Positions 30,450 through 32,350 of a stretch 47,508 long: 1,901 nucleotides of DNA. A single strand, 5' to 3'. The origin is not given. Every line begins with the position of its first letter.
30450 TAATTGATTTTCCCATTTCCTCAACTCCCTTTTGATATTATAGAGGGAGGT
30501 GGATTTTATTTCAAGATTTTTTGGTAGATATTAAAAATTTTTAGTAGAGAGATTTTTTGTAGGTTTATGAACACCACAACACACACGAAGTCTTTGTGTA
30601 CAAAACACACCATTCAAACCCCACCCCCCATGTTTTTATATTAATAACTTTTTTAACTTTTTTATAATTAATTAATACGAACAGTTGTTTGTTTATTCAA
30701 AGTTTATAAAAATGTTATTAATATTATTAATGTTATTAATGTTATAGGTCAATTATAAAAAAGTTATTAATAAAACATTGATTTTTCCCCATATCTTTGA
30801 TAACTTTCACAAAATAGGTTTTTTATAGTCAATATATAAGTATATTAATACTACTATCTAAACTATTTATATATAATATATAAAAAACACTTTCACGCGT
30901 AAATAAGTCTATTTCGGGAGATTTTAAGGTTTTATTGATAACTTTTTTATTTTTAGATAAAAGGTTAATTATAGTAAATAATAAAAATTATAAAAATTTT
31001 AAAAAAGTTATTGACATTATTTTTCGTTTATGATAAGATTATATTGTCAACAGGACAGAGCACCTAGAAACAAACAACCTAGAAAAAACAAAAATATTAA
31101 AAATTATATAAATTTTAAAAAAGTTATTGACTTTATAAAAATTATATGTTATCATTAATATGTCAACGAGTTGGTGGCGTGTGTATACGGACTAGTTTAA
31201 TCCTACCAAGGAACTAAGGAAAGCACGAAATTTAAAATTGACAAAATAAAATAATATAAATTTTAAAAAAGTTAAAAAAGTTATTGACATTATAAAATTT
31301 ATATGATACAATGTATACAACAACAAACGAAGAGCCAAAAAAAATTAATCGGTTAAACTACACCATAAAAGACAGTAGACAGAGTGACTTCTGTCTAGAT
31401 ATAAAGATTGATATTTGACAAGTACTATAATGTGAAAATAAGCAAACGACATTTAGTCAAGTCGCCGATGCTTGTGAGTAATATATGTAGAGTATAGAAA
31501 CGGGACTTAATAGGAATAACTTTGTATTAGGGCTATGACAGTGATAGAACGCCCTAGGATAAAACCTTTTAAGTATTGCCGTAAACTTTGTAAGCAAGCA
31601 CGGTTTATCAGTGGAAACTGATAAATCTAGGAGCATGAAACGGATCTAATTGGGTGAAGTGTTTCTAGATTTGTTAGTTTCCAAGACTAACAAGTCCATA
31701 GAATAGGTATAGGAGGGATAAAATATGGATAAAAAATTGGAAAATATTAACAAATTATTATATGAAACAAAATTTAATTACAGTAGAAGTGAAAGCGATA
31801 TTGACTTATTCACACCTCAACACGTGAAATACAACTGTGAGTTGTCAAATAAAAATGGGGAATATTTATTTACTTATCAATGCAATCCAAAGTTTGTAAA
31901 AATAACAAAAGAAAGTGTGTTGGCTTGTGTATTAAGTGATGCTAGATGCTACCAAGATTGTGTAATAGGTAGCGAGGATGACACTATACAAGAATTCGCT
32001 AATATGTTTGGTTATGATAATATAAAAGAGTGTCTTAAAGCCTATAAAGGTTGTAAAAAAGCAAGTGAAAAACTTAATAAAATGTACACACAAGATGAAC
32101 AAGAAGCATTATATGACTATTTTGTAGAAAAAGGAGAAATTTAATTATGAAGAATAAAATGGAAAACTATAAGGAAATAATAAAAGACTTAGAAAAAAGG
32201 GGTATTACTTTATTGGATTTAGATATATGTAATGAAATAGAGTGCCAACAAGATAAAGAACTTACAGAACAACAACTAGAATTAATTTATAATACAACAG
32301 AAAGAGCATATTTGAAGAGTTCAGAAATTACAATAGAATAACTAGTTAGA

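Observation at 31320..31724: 400-nt ORF-free, hairpin-dense leader between the tandem early promoters and the first gene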

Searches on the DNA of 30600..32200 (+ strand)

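Call 5: search_rna_families(source=window, start=30600, end=31900, threshold=evalue, max_evalue=10, show_alignments=3)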
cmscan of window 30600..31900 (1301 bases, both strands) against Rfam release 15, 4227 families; matches with E-value up to 10: 2.
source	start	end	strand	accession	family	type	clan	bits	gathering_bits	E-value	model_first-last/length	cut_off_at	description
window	31636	31751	+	RF01578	RUF1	Gene; sRNA;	-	18.7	70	0.82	1-264/264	no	Plasmodium RNA of unkown function RUF1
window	31614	31681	+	RF00665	mir-290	Gene; miRNA;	CL00096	18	51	1.9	1-70/70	no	mir-290 microRNA precursor family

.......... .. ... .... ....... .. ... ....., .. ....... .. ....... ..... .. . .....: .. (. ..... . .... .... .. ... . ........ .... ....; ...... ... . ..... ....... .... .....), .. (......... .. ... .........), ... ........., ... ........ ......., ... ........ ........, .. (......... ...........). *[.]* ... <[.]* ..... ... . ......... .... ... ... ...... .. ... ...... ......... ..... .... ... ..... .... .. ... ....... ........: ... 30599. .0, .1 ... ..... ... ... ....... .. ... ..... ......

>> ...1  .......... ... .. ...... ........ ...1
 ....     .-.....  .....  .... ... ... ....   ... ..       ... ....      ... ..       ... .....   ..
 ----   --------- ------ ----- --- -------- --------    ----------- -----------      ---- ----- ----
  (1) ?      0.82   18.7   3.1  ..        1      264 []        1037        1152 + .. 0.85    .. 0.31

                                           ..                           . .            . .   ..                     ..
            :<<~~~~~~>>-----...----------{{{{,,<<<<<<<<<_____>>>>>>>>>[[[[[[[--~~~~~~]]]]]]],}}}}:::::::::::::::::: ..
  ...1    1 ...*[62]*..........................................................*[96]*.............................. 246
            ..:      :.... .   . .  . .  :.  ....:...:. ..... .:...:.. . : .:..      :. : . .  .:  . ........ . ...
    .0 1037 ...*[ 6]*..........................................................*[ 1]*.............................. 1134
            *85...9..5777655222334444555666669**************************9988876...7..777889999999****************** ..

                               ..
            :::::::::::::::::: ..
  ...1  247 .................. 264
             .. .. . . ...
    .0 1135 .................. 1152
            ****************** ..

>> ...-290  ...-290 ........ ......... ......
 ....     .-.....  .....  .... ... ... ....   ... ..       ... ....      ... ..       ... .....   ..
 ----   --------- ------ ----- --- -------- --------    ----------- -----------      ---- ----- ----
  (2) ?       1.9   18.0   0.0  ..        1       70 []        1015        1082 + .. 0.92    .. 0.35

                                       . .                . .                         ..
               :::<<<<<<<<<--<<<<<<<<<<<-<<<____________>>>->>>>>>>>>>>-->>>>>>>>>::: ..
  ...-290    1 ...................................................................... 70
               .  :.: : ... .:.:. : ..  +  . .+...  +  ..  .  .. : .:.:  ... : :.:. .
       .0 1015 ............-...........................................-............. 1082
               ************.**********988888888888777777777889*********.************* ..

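Call 8: search_dna_similar(query=window:30600-32200:+, collection=phages, mode=distant, max_rows=40)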
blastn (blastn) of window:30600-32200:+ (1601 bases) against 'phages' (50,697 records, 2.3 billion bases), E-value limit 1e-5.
Records with a match: 2; places in all: 2; records where one place covers at least 80% of the query: 0.
Best place of each record, by identity: 60-80% 2.
By first word of the organism name: Staphylococcus 2.
By host as written in the record: Staphylococcus sp. 2.
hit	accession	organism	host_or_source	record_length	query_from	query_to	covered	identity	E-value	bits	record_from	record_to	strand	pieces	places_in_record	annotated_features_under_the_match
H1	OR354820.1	Staphylococcus phage Alsa_1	Staphylococcus sp.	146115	644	724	5%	79.3%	2e-6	62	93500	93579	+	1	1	hypothetical protein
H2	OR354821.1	Staphylococcus phage Alsa_2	Staphylococcus sp.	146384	642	724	5%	76.7%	6e-6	60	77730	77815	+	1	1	hypothetical protein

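Call 46: build_rna_model(alignment_id=A3, structure=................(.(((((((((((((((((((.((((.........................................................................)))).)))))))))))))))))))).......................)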
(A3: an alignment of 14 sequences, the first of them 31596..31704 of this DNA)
Model R1 built from alignment A3 (14 sequences, 163 columns); structure: as given.
model positions 110; base pairs 24; branch points 0; effective number of sequences 1.7; information 0.59 bits per position. Calibrated on 0.2 Mb of random sequence (short: E-values are rough).
structure used (alignment columns):
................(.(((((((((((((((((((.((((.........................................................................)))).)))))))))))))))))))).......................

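Call 47: search_with_rna_model(model_id=R1, sources=[window, L001, L002, L005, L006, L007, L008, L009, L010, L011, L012, L013, L014, L015, L016, L017, L018, L020, L021, L156, L182, L228, L003, L004, L019], max_evalue=10)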
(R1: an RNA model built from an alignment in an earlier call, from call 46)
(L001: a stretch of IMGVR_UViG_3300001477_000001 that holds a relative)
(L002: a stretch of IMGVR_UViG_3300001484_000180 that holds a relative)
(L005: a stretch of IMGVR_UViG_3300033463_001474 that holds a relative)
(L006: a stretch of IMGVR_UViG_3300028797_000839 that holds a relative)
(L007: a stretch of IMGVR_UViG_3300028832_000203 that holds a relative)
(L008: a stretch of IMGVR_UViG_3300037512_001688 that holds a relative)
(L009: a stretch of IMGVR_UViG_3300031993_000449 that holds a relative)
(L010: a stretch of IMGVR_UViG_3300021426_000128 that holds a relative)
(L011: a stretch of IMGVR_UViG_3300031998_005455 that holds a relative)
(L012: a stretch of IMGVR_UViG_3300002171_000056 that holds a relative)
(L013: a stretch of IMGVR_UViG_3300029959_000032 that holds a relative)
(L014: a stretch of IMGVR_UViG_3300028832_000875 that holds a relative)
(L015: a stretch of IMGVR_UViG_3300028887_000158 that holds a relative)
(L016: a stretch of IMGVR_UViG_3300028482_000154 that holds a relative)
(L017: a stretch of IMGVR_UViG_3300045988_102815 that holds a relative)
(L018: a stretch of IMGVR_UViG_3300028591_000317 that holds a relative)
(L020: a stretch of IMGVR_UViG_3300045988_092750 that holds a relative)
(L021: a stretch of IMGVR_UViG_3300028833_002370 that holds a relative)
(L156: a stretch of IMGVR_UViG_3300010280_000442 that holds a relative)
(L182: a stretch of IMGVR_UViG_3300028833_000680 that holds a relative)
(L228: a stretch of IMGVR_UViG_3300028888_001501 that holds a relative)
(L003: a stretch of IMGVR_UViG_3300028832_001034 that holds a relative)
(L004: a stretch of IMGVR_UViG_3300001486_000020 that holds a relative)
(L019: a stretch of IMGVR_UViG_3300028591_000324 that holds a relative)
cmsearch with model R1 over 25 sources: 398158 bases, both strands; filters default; matches with E-value up to 10: 16.
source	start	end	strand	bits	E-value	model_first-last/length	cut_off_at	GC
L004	3389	3497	-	114.4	2.8e-22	1-110/110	no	0.33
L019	4684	4791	-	108.8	4.9e-21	1-110/110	no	0.34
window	31596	31705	+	105.6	2.7e-20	1-110/110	no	0.36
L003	194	353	-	82.8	3.3e-15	1-110/110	no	0.34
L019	4695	4798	+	42.5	3.4e-06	1-110/110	no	0.36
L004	3395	3504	+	41.4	6e-06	1-110/110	no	0.33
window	31612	31683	-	37.1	5.3e-05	17-89/110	no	0.36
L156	7188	7256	-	17.6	1.2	1-110/110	no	0.3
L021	3408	3459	+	16.4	2.4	1-110/110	no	0.31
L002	7589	7640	+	16.4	2.4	1-110/110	no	0.31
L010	9160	9211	+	16.4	2.4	1-110/110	no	0.31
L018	14877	14937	+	15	4.8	1-110/110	no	0.23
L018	20157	20237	+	14.7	5.5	1-110/110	no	0.25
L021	379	417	-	14.3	7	1-110/110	no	0.18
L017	4861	4947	+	14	7.9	1-110/110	no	0.25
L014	1315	1424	+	13.8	8.8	1-110/110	no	0.29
